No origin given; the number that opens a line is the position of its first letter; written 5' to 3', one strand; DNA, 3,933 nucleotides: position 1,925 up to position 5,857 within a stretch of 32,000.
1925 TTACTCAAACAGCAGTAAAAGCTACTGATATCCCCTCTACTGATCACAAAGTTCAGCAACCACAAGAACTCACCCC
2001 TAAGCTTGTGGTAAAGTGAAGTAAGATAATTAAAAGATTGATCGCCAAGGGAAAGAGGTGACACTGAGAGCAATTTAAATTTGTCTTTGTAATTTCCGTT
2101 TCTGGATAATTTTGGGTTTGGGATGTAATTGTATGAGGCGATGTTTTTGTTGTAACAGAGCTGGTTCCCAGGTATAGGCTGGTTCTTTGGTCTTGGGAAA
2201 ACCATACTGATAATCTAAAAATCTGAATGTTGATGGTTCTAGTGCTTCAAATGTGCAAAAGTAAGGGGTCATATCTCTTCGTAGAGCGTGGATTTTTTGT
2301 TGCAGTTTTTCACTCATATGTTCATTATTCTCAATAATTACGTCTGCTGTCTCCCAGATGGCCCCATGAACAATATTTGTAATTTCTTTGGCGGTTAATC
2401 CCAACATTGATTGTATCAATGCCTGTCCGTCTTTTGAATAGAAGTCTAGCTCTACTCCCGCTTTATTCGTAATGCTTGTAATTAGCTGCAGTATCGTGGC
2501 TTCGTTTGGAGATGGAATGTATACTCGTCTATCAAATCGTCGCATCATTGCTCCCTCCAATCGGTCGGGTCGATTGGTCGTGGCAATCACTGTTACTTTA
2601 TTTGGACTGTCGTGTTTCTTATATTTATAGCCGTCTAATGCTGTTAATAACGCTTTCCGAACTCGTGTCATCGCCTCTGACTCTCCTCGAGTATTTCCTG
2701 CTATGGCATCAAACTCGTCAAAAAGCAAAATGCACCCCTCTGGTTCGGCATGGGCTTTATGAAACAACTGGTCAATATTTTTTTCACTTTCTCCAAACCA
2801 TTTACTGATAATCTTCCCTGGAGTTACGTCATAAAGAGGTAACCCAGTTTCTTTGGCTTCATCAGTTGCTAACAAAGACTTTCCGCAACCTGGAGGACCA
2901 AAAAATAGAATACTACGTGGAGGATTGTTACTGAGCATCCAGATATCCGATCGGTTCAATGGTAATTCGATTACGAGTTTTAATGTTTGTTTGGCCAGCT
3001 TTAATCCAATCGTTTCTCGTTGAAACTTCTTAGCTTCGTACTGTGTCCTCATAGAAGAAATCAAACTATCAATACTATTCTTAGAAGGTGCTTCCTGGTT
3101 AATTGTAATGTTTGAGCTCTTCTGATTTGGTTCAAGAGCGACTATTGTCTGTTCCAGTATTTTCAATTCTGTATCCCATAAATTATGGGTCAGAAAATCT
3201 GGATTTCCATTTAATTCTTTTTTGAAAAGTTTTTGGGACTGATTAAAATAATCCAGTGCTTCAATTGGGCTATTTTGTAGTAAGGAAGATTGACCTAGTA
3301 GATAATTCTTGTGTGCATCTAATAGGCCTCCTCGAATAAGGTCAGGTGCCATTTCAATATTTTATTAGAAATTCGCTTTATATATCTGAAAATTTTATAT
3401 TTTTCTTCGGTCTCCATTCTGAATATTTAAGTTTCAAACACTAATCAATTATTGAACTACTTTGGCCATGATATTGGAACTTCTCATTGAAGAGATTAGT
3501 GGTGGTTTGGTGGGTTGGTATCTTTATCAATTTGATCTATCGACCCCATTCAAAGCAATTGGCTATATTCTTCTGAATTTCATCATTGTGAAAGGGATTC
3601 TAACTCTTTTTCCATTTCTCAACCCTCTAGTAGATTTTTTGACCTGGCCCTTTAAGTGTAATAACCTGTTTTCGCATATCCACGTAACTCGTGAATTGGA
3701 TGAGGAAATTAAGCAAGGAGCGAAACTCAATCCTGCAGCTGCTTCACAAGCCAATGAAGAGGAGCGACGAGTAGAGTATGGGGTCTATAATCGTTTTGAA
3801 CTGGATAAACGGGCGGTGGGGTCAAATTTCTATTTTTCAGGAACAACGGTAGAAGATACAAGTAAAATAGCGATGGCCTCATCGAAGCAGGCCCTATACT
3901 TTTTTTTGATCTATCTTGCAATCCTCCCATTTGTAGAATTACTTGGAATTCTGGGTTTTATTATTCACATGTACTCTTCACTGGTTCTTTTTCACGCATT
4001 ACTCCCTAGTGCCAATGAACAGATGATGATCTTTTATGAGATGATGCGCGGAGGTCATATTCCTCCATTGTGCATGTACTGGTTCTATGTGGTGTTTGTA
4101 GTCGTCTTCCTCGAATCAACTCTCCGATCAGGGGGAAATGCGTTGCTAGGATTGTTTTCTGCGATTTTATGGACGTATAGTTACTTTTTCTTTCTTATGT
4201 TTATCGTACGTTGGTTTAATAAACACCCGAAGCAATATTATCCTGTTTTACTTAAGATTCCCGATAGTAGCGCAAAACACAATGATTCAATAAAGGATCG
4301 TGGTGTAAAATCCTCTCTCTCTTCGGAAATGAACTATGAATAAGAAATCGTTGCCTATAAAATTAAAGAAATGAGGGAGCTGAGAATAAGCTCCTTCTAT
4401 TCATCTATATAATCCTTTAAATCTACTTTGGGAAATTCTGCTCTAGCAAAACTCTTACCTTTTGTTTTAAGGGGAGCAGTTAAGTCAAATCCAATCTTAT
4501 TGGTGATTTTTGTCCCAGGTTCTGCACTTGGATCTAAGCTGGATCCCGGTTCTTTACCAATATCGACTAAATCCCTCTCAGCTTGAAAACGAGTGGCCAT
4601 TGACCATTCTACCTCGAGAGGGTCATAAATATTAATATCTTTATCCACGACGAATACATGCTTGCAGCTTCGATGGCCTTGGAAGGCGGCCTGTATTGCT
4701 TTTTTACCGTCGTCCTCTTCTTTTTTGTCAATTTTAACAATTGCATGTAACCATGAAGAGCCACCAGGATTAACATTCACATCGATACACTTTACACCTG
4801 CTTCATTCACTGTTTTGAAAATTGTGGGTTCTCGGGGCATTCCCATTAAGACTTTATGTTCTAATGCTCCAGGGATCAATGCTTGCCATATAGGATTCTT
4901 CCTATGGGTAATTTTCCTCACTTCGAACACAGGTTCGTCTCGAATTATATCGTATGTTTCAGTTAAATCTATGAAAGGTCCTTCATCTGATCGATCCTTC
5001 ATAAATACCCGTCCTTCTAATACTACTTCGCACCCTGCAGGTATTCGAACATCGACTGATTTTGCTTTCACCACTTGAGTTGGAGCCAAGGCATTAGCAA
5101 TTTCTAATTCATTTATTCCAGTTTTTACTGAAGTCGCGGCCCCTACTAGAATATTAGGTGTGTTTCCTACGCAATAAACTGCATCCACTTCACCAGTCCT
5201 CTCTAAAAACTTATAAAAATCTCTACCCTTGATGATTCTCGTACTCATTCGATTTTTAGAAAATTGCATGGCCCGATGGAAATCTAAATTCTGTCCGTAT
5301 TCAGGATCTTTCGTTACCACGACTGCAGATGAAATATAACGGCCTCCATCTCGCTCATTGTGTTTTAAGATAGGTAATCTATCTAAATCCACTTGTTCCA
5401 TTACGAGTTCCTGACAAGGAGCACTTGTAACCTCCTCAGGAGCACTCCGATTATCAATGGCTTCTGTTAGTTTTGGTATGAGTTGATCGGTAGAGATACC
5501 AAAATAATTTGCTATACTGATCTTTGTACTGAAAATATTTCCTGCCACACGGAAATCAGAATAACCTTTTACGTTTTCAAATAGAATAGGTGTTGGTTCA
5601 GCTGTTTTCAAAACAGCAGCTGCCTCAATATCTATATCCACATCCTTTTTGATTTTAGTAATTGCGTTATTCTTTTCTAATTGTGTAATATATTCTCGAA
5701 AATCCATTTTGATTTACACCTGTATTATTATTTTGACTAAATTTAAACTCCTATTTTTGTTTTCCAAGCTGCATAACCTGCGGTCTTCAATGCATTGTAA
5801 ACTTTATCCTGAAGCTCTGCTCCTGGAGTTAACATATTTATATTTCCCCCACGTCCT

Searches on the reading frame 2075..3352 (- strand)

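Call 11: search_protein_families(library=pfam, proteins=[window:2075-3352:-], max_evalue=0.001)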
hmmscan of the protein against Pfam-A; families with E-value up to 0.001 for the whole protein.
window:2075-3352:- (425 aa): 2 families
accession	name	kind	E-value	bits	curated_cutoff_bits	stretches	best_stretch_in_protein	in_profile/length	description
PF00004.35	AAA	-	7.5e-35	120.7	21.2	1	148-280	1-130/131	ATPase family associated with various cellular activities (AAA)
PF07728.20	AAA_5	-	6.2e-06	26.7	22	1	148-273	2-139/139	AAA domain (dynein-related subfamily)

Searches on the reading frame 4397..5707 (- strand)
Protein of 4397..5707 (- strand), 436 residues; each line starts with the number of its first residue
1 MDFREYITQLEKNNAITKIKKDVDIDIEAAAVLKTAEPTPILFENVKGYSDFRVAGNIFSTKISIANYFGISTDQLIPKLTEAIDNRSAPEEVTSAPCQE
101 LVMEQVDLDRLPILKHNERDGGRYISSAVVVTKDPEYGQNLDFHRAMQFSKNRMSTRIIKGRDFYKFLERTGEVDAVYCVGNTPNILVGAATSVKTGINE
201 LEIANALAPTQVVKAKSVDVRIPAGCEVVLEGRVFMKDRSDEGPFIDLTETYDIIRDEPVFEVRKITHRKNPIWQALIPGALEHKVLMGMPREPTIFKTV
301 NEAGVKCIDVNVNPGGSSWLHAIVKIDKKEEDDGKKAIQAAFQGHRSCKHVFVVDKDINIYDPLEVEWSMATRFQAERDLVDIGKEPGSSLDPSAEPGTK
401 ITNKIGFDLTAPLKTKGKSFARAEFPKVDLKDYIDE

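Call 11: search_protein_families(library=pfam, proteins=[window:4397-5707:-], max_evalue=0.001)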
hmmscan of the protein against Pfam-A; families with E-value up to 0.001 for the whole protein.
window:4397-5707:- (436 aa): 3 families
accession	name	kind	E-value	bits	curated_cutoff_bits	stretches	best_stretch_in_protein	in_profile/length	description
PF01977.22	UbiD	-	5.9e-53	179.6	23.3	1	94-280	6-204/206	3-octaprenyl-4-hydroxybenzoate carboxy-lyase Rift-related domain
PF20696.2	UbiD_C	-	4.8e-28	98.1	24.2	1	286-408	2-126/127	3-octaprenyl-4-hydroxybenzoate carboxy-lyase C-terminal domain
PF20695.2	UbiD_N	-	3.3e-14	53.2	24.3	1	7-84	1-78/78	3-octaprenyl-4-hydroxybenzoate carboxy-lyase N-terminal domain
